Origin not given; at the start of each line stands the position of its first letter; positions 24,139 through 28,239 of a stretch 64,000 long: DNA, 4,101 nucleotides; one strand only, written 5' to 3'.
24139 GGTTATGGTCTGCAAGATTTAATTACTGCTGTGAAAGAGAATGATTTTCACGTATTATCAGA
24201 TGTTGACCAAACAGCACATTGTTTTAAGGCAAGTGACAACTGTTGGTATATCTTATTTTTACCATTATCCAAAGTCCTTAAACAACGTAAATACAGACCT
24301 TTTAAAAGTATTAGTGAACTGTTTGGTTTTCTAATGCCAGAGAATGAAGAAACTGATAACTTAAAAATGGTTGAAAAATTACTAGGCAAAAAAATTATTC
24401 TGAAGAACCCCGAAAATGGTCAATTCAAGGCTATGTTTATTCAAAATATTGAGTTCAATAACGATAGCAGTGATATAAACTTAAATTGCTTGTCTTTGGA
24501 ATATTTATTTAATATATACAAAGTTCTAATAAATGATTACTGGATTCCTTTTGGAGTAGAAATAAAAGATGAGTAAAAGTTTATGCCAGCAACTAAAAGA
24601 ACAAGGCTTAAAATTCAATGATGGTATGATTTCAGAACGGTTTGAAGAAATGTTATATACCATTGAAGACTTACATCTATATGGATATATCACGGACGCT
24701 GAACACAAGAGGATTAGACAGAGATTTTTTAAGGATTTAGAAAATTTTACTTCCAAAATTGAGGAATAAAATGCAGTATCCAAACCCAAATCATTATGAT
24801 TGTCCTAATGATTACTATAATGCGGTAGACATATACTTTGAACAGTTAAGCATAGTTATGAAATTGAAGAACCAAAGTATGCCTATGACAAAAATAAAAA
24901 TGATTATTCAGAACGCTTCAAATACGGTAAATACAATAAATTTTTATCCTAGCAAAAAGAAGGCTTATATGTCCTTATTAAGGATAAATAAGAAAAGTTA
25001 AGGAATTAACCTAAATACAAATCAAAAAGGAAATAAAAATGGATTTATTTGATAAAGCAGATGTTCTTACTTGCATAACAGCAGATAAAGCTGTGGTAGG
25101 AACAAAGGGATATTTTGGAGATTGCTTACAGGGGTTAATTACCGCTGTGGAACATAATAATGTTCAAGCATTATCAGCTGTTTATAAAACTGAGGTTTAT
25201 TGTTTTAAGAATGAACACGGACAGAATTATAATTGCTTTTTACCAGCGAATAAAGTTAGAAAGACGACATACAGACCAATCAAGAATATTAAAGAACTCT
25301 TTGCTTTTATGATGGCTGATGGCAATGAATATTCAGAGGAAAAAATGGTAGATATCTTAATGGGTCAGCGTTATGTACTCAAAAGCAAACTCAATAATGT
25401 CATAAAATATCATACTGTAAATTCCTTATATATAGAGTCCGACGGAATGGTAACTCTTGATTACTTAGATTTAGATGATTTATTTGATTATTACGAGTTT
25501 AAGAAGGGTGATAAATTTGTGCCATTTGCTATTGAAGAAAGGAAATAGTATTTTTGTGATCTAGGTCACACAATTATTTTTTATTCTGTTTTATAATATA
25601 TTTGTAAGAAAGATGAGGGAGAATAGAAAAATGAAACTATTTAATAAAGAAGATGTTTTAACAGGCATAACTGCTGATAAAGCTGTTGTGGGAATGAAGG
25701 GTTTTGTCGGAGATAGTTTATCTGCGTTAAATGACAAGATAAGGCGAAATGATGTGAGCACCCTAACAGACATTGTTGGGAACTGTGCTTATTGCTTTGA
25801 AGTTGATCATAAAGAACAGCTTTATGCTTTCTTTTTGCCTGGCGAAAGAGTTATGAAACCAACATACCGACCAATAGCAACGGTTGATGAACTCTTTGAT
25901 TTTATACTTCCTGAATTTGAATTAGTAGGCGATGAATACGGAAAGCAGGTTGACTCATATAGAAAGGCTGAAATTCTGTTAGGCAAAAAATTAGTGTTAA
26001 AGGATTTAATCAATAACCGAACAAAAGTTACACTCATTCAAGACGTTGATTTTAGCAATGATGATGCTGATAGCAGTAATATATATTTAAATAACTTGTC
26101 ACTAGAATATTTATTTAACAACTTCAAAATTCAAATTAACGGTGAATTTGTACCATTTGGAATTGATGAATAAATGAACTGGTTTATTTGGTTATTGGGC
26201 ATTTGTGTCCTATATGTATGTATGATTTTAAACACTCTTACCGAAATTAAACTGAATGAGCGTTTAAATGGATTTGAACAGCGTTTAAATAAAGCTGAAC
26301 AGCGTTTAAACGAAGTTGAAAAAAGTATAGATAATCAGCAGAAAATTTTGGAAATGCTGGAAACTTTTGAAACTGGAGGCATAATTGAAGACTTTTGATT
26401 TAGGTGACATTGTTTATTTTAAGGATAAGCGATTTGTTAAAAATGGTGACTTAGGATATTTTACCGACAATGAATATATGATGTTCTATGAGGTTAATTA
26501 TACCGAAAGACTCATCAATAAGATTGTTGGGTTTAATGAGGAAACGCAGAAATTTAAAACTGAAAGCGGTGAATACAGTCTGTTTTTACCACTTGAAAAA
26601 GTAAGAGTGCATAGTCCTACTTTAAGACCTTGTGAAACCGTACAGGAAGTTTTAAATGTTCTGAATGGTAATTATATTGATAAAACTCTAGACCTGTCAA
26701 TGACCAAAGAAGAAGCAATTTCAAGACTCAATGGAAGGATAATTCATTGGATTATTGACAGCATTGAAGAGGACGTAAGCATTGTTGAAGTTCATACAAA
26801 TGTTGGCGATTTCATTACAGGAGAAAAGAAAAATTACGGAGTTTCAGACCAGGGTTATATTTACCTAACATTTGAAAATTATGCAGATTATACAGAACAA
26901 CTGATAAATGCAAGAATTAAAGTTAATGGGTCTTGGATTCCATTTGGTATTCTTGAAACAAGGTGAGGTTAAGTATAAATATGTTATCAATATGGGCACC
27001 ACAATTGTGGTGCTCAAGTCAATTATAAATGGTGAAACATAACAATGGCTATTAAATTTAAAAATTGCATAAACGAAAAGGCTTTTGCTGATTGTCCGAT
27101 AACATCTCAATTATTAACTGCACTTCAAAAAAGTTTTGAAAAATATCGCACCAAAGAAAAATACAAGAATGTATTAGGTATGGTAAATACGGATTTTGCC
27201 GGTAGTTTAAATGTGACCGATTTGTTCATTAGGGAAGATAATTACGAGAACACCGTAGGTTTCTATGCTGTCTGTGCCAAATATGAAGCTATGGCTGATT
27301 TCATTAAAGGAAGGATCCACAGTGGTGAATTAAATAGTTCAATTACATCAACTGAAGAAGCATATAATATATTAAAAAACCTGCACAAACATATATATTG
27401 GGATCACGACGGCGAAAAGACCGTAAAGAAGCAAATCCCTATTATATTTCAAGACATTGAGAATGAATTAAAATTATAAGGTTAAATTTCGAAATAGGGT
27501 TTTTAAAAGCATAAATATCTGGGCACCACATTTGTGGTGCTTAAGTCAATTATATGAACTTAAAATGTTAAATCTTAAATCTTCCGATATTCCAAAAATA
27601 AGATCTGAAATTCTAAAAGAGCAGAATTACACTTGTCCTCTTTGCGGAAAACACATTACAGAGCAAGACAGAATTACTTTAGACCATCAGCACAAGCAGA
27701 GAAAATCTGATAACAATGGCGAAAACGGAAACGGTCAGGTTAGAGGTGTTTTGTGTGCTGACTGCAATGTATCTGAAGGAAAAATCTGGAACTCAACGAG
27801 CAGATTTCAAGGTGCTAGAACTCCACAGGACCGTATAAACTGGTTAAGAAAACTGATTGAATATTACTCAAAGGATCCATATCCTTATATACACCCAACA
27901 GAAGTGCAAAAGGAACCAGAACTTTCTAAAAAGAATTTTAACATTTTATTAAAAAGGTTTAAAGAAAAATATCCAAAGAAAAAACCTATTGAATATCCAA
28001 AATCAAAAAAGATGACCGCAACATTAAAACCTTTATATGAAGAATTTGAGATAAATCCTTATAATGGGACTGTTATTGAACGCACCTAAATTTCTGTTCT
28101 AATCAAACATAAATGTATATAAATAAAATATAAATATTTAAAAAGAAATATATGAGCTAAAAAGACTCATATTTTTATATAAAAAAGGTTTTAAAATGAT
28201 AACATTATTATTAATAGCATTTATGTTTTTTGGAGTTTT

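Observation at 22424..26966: Tandem array of seven diverged paralogs with a conserved C-terminal W[VI]PFG motif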

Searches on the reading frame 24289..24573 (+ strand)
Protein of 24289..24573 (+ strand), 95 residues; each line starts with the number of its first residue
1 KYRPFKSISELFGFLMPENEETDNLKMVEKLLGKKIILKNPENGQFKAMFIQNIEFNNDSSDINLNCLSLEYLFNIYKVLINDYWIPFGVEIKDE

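Call 84: find_homologous_proteins(query=A7, max_evalue=0.001)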
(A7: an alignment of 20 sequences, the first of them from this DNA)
Query A7 (20 sequences) (95 aa, profile of the alignment): 438 proteins with E <= 0.001 among 1144 candidates; the best 120 are listed.
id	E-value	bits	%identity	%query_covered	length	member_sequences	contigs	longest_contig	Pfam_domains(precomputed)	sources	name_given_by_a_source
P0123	3.7e-26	109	98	96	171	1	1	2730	-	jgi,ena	-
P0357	8.6e-26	108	100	100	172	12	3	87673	-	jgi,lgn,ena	jgi:hypothetical protein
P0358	1.7e-25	107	97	96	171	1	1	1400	-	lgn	-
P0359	5.1e-25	106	27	94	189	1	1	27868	-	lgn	-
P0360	8.7e-25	105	28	94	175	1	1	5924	-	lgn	-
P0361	1.2e-24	104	27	94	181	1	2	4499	-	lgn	-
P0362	1.4e-24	104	28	95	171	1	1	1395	-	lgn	-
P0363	2.7e-24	103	28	95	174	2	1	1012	-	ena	-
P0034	4.5e-24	103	26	95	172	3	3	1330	-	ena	-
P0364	8.1e-24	102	29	94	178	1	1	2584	-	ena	-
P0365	8.3e-24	102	30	96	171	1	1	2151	-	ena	-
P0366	9.5e-24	102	26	95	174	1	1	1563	-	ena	-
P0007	1.2e-23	101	34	95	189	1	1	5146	-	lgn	-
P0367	1.4e-23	101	26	97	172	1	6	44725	-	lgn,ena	-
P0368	1.7e-23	101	27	94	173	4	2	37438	-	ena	-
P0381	1.3e-22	98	26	95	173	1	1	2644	-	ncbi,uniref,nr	ncbi:hypothetical protein [Succinivibrio sp.]|uniref:hypothetical protein n=1 Tax=Succinivibrio sp. 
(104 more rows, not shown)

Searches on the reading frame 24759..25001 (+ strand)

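Call 8: search_protein_families(library=pfam, proteins=[window:24759-25001:+], max_evalue=0.01)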
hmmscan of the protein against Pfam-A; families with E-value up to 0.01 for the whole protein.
window:24759-25001:+ (80 aa): 0 families

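Call 27: search_protein_families(library=padloc, proteins=[window:24759-25001:+], max_evalue=0.1)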
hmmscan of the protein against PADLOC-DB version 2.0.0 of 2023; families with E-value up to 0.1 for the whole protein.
window:24759-25001:+ (80 aa): 0 families

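Call 28: search_protein_families(library=ncbifam, proteins=[window:24759-25001:+], max_evalue=0.1)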
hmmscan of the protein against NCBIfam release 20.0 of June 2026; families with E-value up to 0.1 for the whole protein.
window:24759-25001:+ (80 aa): 1 family
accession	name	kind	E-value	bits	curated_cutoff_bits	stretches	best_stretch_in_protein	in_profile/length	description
NF004545.0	PRK05888.3-1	equivalog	0.026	14.2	229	1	5-66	44-103/154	NADH-quinone oxidoreductase subunit NuoI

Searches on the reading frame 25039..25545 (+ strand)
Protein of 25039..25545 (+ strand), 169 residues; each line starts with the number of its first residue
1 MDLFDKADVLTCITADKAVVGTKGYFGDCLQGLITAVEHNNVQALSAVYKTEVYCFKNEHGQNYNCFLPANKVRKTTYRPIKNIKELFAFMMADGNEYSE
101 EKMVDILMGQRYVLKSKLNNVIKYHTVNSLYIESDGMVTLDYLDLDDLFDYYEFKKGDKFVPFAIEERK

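Call 4: search_protein_families(library=pfam, proteins=[window:25039-25545:+], max_evalue=1)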
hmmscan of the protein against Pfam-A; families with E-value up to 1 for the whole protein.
window:25039-25545:+ (169 aa): 2 families
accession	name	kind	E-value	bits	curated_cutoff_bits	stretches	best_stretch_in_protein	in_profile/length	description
PF18344.7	CBM32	-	0.034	14.4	25.7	1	113-146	31-64/64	Carbohydrate binding module family 32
PF19008.5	DUF5737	-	0.049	14.3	27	1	146-167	48-69/99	Family of unknown function (DUF5737)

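Call 5: search_protein_families(library=phrogs, proteins=[window:25039-25545:+], max_evalue=0.01)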
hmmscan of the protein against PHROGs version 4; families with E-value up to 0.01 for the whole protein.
window:25039-25545:+ (169 aa): 0 families

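Call 27: search_protein_families(library=padloc, proteins=[window:25039-25545:+], max_evalue=0.1)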
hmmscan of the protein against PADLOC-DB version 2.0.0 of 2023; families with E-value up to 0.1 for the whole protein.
window:25039-25545:+ (169 aa): 0 families

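Call 28: search_protein_families(library=ncbifam, proteins=[window:25039-25545:+], max_evalue=0.1)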
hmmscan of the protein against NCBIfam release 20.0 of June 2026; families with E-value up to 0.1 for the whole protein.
window:25039-25545:+ (169 aa): 0 families

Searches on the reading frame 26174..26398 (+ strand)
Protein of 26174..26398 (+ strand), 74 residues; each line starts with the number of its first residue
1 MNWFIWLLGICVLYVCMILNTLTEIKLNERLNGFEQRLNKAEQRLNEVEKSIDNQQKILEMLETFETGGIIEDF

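Call 8: search_protein_families(library=pfam, proteins=[window:26174-26398:+], max_evalue=0.01)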
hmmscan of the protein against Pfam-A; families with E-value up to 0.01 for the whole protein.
window:26174-26398:+ (74 aa): 2 families
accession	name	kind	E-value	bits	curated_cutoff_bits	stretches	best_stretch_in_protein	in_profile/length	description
PF11471.13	Sugarporin_N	-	0.00056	20.6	25.7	1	29-50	4-25/31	Maltoporin periplasmic N-terminal extension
PF10779.14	XhlA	-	0.0019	18.7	34.7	1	28-61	10-43/67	Haemolysin XhlA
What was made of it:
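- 26174..26398 (+): 74-aa ORF with an N-terminal hydrophobic helix and a heptad/coiled-coil region encoded by three 21-nt repeats (26259-26334). Not a family member. Call 8 gave only weak, sub-threshold XhlA and Sugarporin_N matches.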

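Call 27: search_protein_families(library=padloc, proteins=[window:26174-26398:+], max_evalue=0.1)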
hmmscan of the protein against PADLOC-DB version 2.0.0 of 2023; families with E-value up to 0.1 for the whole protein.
window:26174-26398:+ (74 aa): 0 families

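Call 28: search_protein_families(library=ncbifam, proteins=[window:26174-26398:+], max_evalue=0.1)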
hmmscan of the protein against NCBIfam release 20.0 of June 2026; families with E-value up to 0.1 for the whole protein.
window:26174-26398:+ (74 aa): 10 families
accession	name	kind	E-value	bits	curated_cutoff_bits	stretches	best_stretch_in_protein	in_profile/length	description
NF005606.0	PRK07352.1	equivalog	0.003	17.3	137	1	10-60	32-82/175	F0F1 ATP synthase subunit B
NF005269.0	PRK06771.1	equivalog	0.016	15.8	90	1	5-63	4-64/97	hypothetical protein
NF047874.1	MASE3_PAS_HK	subfamily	0.017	13.9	560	1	6-70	212-278/655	MASE3 domain-containing sensor histidine kinase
NF047368.1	collar_FlbB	equivalog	0.02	14.7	110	1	25-61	63-99/193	periplasmic-type flagellar collar protein FlbB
NF008070.2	PRK10807.1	equivalog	0.02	13.6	525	1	15-64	418-467/542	intermembrane transport protein PqiB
NF038305.1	HpsJ_fam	subfamily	0.028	14.3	60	1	4-62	83-141/234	HpsJ family protein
TIGR00293.1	TIGR00293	equivalog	0.031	14.4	53.9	1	26-68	3-45/129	prefoldin subunit alpha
NF046000.1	MAG1210_fam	subfamily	0.033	12.8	275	1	6-62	99-155/550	MAG1210 family protein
NF053525.1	thylo_ssr2422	subfamily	0.071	13.6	38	1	18-57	14-51/77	ssr2422 family thylakoid membrane protein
NF033745.1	class_C_sortase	subfamily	0.084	12.6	160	1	4-60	3-57/220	class C sortase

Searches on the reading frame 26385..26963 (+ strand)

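Call 4: search_protein_families(library=pfam, proteins=[window:26385-26963:+], max_evalue=1)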
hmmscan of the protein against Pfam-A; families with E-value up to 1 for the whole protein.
window:26385-26963:+ (193 aa): 1 family
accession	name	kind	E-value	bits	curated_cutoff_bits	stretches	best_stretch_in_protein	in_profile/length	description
PF25021.1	TEN_NHL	-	0.0095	15.4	27.1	1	25-163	156-278/357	Teneurin NHL domain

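Call 5: search_protein_families(library=phrogs, proteins=[window:26385-26963:+], max_evalue=0.01)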
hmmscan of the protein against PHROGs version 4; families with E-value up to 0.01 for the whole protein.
window:26385-26963:+ (193 aa): 0 families

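Call 27: search_protein_families(library=padloc, proteins=[window:26385-26963:+], max_evalue=0.1)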
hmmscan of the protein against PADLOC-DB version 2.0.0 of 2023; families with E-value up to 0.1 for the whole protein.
window:26385-26963:+ (193 aa): 0 families

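Call 28: search_protein_families(library=ncbifam, proteins=[window:26385-26963:+], max_evalue=0.1)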
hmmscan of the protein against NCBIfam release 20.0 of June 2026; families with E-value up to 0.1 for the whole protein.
window:26385-26963:+ (193 aa): 0 families

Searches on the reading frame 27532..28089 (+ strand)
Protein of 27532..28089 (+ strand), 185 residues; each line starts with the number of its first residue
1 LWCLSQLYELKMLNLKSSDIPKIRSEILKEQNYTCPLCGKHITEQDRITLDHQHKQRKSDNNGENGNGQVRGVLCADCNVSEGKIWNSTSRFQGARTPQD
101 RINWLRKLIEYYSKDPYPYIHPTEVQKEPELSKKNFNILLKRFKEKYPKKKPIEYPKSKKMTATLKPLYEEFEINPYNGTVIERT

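Call 8: search_protein_families(library=pfam, proteins=[window:27532-28089:+], max_evalue=0.01)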
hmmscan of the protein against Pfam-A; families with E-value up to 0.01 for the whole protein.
window:27532-28089:+ (185 aa): 1 family
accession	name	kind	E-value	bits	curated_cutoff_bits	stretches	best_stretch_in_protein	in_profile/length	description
PF02945.21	Endonuclease_7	-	4e-15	55.9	23.6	1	22-112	13-80/82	Recombination endonuclease VII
